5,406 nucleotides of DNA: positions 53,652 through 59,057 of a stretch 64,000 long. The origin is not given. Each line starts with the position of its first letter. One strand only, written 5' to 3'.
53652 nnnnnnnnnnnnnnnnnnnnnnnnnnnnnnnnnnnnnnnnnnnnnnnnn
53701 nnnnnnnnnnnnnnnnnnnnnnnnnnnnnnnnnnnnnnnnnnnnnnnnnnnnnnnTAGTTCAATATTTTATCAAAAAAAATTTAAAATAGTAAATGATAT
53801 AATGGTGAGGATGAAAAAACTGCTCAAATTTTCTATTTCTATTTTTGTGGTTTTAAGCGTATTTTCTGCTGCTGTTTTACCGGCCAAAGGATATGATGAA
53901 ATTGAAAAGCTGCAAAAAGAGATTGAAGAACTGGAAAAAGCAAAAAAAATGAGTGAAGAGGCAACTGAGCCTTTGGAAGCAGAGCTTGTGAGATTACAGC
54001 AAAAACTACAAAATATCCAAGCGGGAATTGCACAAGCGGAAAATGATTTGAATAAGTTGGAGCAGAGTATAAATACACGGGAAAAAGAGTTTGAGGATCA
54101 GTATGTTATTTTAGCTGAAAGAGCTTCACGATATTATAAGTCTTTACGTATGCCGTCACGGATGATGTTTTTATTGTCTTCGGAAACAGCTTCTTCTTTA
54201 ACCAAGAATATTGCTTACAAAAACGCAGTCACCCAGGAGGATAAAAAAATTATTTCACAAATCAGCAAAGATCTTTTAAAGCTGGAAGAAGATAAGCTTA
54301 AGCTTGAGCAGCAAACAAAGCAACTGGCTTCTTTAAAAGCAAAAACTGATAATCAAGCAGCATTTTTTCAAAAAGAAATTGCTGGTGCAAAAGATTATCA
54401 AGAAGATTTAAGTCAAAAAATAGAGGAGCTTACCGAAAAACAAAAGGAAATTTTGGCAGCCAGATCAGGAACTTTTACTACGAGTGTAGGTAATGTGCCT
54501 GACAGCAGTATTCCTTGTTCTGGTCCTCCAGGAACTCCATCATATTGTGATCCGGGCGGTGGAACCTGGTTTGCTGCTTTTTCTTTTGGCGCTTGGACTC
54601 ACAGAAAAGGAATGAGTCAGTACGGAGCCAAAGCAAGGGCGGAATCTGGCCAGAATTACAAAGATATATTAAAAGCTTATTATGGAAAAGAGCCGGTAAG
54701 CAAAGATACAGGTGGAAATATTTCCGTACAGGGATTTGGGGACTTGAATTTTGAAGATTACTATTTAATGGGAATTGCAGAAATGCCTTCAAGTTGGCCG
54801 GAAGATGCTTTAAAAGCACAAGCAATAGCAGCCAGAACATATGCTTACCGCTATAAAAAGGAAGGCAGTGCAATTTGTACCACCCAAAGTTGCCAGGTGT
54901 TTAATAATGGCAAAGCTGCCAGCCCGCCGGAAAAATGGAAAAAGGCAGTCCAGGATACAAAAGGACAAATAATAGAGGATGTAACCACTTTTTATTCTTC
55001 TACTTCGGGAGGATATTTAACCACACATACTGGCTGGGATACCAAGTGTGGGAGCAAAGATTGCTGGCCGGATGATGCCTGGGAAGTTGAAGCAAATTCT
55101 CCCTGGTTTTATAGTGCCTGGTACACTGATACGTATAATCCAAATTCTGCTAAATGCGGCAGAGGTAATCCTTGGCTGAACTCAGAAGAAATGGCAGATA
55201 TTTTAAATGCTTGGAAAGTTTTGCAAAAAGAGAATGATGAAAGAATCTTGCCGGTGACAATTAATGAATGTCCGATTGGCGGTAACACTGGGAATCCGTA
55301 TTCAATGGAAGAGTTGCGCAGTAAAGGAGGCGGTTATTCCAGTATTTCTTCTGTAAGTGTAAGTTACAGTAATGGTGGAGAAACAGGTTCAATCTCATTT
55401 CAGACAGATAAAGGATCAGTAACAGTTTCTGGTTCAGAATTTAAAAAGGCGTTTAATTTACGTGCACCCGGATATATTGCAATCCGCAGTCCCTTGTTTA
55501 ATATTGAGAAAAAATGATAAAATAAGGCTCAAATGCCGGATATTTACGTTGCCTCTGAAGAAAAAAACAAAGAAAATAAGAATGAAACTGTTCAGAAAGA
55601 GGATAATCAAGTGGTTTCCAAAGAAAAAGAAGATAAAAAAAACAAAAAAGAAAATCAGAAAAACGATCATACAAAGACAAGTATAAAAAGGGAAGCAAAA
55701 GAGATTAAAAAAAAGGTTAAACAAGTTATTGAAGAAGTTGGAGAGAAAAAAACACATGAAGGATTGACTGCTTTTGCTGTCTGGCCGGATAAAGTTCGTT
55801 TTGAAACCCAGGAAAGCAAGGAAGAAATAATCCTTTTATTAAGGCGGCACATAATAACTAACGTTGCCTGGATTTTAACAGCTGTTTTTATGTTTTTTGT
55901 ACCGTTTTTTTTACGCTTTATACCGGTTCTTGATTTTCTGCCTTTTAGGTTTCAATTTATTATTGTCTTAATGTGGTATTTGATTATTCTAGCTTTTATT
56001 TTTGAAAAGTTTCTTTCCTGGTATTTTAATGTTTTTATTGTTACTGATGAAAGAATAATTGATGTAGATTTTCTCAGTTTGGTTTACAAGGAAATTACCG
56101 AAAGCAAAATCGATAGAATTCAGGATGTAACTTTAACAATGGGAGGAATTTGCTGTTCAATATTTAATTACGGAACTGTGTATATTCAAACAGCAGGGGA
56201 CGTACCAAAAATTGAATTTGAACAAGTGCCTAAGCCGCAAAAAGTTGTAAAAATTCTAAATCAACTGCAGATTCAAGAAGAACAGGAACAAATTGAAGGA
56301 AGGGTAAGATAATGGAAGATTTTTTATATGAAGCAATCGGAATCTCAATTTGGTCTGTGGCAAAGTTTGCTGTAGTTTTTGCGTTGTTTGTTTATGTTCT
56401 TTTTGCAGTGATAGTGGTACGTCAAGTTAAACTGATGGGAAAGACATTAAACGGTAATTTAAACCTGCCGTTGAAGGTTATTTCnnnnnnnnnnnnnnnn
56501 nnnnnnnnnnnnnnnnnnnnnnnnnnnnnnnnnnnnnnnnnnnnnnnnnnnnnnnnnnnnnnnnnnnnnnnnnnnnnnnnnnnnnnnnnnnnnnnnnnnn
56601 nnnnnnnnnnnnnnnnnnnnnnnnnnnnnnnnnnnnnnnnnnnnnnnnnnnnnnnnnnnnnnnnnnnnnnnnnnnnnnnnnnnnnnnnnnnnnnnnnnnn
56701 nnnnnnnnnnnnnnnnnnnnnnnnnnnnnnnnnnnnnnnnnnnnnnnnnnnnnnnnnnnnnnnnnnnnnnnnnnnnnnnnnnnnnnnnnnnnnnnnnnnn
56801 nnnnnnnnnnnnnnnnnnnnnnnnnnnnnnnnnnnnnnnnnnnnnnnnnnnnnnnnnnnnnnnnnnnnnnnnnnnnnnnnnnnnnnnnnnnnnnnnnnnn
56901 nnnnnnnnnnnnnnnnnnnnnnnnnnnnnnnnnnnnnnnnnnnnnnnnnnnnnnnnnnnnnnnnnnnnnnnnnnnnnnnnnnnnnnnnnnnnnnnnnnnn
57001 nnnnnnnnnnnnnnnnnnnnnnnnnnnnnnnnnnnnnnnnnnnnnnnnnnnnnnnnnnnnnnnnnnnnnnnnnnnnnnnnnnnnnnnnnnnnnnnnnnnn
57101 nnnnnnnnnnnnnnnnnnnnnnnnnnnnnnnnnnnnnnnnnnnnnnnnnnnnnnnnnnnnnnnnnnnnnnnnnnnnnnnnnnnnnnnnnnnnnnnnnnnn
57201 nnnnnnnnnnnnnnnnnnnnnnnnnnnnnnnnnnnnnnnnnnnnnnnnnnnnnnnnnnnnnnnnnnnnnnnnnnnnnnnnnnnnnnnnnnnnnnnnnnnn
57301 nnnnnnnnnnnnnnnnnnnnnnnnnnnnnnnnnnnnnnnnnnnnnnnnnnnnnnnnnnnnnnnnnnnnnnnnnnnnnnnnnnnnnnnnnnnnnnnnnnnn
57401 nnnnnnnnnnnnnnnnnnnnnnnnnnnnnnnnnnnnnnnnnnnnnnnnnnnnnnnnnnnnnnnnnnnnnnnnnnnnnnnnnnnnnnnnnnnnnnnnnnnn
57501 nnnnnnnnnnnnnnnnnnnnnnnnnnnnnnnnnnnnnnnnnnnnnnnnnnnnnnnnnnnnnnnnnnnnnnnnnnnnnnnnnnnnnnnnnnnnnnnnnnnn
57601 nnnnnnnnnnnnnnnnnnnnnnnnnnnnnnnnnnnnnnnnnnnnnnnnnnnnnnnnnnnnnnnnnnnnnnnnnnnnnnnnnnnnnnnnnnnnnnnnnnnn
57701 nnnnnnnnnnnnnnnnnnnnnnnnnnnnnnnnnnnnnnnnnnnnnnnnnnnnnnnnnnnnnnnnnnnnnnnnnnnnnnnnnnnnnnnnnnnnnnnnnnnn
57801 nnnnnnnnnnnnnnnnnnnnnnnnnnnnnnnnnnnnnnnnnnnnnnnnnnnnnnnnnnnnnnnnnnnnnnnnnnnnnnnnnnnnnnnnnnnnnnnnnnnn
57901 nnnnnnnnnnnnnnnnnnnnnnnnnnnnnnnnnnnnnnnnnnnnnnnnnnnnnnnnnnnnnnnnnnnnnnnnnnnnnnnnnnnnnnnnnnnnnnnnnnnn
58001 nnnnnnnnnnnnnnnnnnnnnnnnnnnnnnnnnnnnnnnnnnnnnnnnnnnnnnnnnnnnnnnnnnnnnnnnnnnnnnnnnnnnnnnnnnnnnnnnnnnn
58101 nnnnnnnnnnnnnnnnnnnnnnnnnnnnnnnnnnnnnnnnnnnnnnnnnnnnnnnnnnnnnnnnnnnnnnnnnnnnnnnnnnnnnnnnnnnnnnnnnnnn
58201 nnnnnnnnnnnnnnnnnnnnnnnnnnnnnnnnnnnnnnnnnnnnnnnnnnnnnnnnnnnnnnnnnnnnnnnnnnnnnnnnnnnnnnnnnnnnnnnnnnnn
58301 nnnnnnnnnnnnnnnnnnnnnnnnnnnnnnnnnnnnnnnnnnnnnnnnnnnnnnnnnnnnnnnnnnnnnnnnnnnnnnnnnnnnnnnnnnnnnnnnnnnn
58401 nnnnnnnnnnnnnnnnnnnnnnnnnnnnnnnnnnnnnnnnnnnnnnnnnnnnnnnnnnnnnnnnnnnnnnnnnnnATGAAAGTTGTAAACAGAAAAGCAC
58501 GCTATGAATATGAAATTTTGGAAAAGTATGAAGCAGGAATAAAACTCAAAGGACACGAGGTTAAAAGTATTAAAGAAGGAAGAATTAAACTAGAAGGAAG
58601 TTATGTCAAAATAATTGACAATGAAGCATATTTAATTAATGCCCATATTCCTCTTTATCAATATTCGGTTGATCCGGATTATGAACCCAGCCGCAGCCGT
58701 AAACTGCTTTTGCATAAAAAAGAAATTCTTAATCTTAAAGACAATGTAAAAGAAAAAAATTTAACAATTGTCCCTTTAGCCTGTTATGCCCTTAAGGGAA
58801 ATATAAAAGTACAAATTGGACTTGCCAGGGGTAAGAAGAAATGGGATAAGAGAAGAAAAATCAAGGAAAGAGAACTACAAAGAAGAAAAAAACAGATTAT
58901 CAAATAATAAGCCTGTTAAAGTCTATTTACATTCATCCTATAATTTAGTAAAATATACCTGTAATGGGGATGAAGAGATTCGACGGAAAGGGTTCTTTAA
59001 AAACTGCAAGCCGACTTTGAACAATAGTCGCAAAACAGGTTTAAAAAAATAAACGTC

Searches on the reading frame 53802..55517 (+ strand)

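Call 64: search_protein_families(library=pfam, proteins=[window:53802-55517:+], max_evalue=0.001)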
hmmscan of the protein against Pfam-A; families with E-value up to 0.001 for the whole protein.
window:53802-55517:+ (571 aa): 1 family
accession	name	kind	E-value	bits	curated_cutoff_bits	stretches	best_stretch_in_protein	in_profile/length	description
PF08486.15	SpoIID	-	1.1e-19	71.3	23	1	315-391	11-95/97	Stage II sporulation protein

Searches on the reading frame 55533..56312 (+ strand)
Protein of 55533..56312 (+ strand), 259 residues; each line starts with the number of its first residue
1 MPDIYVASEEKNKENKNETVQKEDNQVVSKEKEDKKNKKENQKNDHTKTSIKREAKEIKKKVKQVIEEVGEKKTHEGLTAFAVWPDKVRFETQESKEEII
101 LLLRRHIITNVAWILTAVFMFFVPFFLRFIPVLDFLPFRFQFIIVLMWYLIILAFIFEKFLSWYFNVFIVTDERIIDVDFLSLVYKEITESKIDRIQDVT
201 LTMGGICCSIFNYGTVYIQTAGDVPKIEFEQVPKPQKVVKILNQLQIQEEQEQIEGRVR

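Call 8: search_protein_families(library=pfam, proteins=[window:55533-56312:+], max_evalue=0.001)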
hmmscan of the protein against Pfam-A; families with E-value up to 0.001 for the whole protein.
window:55533-56312:+ (259 aa): 1 family
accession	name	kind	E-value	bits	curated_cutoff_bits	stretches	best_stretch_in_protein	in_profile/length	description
PF03703.20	bPH_2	-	0.0008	20.1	22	0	186-241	22-77/78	Bacterial PH domain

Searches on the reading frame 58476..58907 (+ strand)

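Call 64: search_protein_families(library=pfam, proteins=[window:58476-58907:+], max_evalue=0.001)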
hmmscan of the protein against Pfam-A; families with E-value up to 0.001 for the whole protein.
window:58476-58907:+ (143 aa): 1 family
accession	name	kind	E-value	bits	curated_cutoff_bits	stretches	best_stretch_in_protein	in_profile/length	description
PF01668.23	SmpB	-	2.5e-50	170.6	27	1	4-143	3-142/143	SmpB protein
